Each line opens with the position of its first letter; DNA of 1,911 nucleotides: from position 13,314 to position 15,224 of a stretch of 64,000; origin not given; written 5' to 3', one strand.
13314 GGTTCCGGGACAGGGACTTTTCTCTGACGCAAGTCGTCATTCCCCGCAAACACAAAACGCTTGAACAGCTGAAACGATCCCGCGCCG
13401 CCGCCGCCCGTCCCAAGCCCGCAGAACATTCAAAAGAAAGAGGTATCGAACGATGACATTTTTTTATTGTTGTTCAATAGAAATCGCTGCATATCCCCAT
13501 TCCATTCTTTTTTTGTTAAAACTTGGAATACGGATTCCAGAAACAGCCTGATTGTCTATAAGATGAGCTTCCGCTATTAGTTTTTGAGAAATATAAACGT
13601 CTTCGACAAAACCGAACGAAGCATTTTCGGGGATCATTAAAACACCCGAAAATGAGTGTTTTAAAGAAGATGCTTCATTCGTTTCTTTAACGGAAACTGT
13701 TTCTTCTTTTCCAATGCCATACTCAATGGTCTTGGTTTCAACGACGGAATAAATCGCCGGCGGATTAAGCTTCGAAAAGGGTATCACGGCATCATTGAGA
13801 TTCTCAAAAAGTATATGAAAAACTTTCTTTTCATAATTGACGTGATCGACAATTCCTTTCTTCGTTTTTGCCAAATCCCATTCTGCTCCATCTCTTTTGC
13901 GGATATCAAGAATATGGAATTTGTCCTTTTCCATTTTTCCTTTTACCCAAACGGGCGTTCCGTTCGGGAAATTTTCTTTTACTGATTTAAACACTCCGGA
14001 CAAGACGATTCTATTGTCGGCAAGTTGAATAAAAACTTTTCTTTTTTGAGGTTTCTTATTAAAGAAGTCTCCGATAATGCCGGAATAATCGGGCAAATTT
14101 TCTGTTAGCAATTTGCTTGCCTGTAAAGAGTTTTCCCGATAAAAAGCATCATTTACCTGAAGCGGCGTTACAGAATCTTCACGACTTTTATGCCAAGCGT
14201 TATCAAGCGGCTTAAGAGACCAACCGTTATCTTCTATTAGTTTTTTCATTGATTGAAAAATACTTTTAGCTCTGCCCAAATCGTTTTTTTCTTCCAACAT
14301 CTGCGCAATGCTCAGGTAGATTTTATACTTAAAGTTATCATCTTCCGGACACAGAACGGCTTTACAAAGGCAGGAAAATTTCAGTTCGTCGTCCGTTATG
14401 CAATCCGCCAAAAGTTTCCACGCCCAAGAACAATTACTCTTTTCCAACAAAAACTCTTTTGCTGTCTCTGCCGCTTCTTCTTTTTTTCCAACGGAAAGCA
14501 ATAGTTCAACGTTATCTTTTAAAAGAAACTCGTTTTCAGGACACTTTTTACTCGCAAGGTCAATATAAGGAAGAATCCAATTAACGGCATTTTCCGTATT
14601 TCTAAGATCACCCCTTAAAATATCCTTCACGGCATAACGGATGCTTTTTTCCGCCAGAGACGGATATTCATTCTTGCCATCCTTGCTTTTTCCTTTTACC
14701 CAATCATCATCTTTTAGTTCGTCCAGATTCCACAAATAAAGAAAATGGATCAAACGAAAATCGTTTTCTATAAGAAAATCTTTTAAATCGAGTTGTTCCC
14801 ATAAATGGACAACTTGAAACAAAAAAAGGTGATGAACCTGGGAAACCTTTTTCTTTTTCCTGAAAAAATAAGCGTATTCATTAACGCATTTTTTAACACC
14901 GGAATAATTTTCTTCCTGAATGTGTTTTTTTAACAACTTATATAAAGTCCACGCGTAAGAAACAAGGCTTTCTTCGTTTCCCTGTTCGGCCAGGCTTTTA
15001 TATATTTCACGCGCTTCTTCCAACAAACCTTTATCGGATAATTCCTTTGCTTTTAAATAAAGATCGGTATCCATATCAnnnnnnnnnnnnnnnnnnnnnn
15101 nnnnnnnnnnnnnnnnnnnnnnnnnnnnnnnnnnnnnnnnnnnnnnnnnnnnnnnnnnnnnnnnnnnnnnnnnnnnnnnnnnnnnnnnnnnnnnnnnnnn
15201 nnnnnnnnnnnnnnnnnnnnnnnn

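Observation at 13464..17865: Translationally coupled two-gene module: DUF4145-like + RecD/TraA SF1 helicase + unknown C-domain (929 aa) with a TPR + tandem cold-shock-OB partner (536 aa). Candidate undescribed defence system.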

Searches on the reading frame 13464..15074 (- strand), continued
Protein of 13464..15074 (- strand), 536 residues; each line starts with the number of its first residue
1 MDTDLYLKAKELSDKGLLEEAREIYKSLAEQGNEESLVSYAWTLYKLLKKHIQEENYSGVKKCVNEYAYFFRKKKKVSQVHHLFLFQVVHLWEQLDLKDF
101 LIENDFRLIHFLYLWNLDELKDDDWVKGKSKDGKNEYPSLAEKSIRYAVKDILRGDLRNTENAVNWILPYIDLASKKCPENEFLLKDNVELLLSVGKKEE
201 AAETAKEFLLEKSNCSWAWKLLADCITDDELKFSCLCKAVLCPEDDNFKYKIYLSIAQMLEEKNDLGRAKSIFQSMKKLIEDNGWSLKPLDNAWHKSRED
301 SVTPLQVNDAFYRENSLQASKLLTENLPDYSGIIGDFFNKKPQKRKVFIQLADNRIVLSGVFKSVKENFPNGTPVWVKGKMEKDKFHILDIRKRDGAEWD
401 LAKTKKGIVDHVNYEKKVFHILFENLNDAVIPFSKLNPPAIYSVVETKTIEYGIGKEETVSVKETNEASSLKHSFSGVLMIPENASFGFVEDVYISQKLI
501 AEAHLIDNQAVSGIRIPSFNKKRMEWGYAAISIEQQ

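Call 103: find_related_loci(query=A5, collection=viral_contigs, flank=8000)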
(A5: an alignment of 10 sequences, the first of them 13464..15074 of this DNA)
Query A5 (536 aa) in viral_contigs; peptide patterns used: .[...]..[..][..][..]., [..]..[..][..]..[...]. (x = any residue, [..] = any of these).
284 stretches matched a pattern, but none encodes a relative of the query by tblastn (E <= 1e-3).

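Call 104: search_dna_similar(query=window:13464-15074:-, collection=plasmids, mode=protein, max_rows=15)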
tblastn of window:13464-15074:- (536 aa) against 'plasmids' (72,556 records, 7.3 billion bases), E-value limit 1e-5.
Records with a match: 15; places in all: 15; records where one place covers at least 80% of the query: 13.
Best place of each record, by identity: <60% 15.
By first word of the organism name: Acinetobacter 9; Sulfurospirillum 1; Pseudomonas 1; Leisingera 1; Frigidibacter 1; Chondrinema 1; Chryseobacterium 1.
By predicted mobility (MOB-suite, as given by PLSDB): mobilizable 9; non-mobilizable 4; conjugative 2.
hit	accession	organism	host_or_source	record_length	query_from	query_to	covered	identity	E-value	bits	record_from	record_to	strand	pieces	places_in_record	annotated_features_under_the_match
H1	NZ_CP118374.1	Sulfurospirillum sp. 'SP'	bacterial isolate,Wastewater treatment ...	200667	3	535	99%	29.4%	2e-43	173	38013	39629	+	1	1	hypothetical protein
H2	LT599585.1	Pseudomonas veronii 1YdBTEX2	-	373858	8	533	98%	29.0%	5e-42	169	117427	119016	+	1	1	hypothetical protein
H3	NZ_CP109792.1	Leisingera thetidis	-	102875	9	531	98%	29.0%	1e-41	167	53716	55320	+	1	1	hypothetical protein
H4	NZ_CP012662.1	Frigidibacter mobilis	oil-production water,oil-production ...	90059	9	531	98%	28.9%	4e-41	166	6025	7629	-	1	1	hypothetical protein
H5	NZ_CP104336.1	Acinetobacter baumannii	Homo sapiens,blood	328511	7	533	98%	26.5%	2e-34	146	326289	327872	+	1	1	tetratricopeptide repeat protein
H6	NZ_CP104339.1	Acinetobacter baumannii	Homo sapiens,Wound/Abscess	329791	7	533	98%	26.5%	2e-34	146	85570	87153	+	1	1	tetratricopeptide repeat protein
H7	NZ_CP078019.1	Acinetobacter junii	whole organism,washroom sink in ...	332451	7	533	98%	26.5%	2e-34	146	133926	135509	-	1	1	tetratricopeptide repeat protein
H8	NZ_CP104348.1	Acinetobacter baumannii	Homo sapiens,sputum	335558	7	533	98%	26.5%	2e-34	146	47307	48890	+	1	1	tetratricopeptide repeat protein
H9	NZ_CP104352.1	Acinetobacter baumannii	Homo sapiens,Wound/Abscess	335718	7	533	98%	26.5%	2e-34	146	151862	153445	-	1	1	tetratricopeptide repeat protein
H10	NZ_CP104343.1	Acinetobacter baumannii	Homo sapiens,Wound/Abscess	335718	7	533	98%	26.5%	2e-34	146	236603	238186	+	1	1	tetratricopeptide repeat protein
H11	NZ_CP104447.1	Acinetobacter baumannii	Homo sapiens,sputum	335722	7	533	98%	26.5%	2e-34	146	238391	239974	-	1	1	tetratricopeptide repeat protein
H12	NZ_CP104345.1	Acinetobacter baumannii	Homo sapiens,Wound/Abscess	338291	7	533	98%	26.5%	2e-34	146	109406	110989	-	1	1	tetratricopeptide repeat protein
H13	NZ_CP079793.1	Acinetobacter johnsonii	whole organism,washroom sink in ...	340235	7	533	98%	26.5%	2e-34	146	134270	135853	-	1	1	tetratricopeptide repeat protein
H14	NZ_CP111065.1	Chondrinema litorale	Seaweed,red alga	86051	104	425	60%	25.9%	4e-7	61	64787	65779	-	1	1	hypothetical protein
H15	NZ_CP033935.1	Chryseobacterium balustinum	fish,pure isolate,blood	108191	107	328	41%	26.2%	2e-6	58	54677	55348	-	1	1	hypothetical protein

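Call 105: search_dna_similar(query=window:13464-15074:-, collection=phages, mode=protein, max_rows=10)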
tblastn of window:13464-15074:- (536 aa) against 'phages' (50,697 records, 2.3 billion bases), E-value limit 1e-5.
Records with a match: 1; places in all: 1; records where one place covers at least 80% of the query: 0.
Best place of each record, by identity: <60% 1.
By first word of the organism name: Bacteriophage 1.
By host as written in the record: - 1.
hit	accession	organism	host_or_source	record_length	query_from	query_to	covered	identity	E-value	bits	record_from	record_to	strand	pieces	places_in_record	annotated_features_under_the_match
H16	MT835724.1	Bacteriophage sp.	human fecal samples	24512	80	304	42%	27.1%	4e-6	56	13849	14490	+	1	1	record has no annotation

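Call 106: get_annotated_region(hit=H5, flank=7000)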
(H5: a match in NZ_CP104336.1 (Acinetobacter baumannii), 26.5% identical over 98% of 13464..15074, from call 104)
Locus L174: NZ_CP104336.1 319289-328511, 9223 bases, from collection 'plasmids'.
description: Acinetobacter baumannii strain 2021CK-01408 plasmid unnamed4
organism: Acinetobacter baumannii (NCBI taxid 470)
taxonomy: Bacteria; Pseudomonadota; Gammaproteobacteria; Moraxellales; Moraxellaceae; Acinetobacter; Acinetobacter baumannii
host: -; source: Homo sapiens,blood; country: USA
typing (MOB-suite, as given by PLSDB): mobilizable; relaxase MOBP,MOBP
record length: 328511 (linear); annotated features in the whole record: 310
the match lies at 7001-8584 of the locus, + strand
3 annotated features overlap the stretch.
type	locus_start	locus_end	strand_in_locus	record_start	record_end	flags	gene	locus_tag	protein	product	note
CDS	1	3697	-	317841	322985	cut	-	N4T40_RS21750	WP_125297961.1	AAA domain-containing protein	-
CDS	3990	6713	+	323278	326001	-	-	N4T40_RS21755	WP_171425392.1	AAA family ATPase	-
CDS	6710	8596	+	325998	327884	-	-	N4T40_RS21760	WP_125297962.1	tetratricopeptide repeat protein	-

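Call 107: get_annotated_region(hit=H2, flank=7000)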
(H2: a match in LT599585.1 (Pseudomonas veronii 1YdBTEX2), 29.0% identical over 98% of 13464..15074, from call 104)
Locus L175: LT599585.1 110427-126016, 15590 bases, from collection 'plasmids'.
description: Pseudomonas veronii 1YdBTEX2 genome assembly, plasmid: PVE_plasmid
organism: Pseudomonas veronii 1YdBTEX2 (NCBI taxid 1295141)
taxonomy: Bacteria; Pseudomonadota; Gammaproteobacteria; Pseudomonadales; Pseudomonadaceae; Pseudomonas; Pseudomonas veronii; Pseudomonas veronii 1YdBTEX2
host: -; source: -; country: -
typing (MOB-suite, as given by PLSDB): non-mobilizable; mating-pair formation MPF_F
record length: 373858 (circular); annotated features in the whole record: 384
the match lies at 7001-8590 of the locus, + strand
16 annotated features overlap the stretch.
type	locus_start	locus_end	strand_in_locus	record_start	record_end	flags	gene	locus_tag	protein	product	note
CDS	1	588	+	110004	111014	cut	-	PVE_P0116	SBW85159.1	hypothetical protein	-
CDS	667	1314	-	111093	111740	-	-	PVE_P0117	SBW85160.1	hypothetical protein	-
CDS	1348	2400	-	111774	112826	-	-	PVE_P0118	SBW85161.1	crystallin J1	-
CDS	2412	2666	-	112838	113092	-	-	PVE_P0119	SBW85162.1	hypothetical membrane protein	-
CDS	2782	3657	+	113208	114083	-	-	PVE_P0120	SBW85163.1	transcriptional regulator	-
CDS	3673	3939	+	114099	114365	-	-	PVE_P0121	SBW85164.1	hypothetical protein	-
CDS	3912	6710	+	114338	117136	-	-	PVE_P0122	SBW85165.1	hypothetical protein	-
CDS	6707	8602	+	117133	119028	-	-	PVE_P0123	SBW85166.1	hypothetical protein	-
CDS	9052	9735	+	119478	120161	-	-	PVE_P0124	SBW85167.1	Putative transposase y4bL/y4kJ/y4tB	-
CDS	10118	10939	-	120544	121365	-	-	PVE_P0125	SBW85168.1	hypothetical protein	-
CDS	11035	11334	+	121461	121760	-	-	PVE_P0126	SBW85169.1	Conserved hypothetical protein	-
CDS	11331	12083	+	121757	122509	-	-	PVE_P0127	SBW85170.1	hypothetical protein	-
CDS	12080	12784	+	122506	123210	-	-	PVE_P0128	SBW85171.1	hypothetical protein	-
CDS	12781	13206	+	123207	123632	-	-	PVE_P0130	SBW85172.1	Conserved hypothetical protein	-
CDS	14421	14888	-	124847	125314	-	-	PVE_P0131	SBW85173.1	metal-binding protein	-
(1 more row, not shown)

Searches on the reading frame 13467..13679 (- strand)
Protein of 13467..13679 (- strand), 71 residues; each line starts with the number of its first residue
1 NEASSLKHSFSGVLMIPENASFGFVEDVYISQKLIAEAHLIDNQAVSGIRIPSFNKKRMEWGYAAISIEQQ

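Call 102: search_protein_families(library=pfam, proteins=[window:13467-13679:-], max_evalue=1)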
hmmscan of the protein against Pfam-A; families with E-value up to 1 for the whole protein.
window:13467-13679:- (71 aa): 2 families
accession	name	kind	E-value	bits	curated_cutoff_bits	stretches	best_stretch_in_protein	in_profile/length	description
PF22707.2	S1CSD-TOTE-2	-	1.1e-17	64.3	27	1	9-68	2-60/60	S1/CSD-like domain 2 of the TOTE conflict systems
PF07497.18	Rho_RNA_bind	-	0.13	12.5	27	1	26-57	25-57/73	Rho termination factor, RNA-binding domain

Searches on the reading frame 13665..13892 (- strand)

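Call 102: search_protein_families(library=pfam, proteins=[window:13665-13892:-], max_evalue=1)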
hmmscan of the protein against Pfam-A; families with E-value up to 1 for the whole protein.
window:13665-13892:- (76 aa): 1 family
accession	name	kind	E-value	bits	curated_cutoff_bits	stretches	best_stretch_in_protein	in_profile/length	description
PF22708.2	S1CSD-TOTE-1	-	6.4e-08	32.4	27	1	6-44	2-40/65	S1/CSD-like domain 1 of the TOTE conflict systems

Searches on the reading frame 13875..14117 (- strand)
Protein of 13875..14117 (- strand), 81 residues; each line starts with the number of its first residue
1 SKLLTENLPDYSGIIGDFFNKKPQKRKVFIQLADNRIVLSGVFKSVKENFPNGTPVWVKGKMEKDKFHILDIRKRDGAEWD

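Call 102: search_protein_families(library=pfam, proteins=[window:13875-14117:-], max_evalue=1)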
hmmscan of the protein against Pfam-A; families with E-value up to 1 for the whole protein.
window:13875-14117:- (81 aa): 2 families
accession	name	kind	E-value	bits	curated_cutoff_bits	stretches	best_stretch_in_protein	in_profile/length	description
PF01336.31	tRNA_anti-codon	-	0.096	13.1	27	1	19-66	8-61/75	OB-fold nucleic acid binding domain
PF20722.2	DUF6830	-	0.24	11.4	24.3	1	7-69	52-109/158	Domain of unknown function (DUF6830)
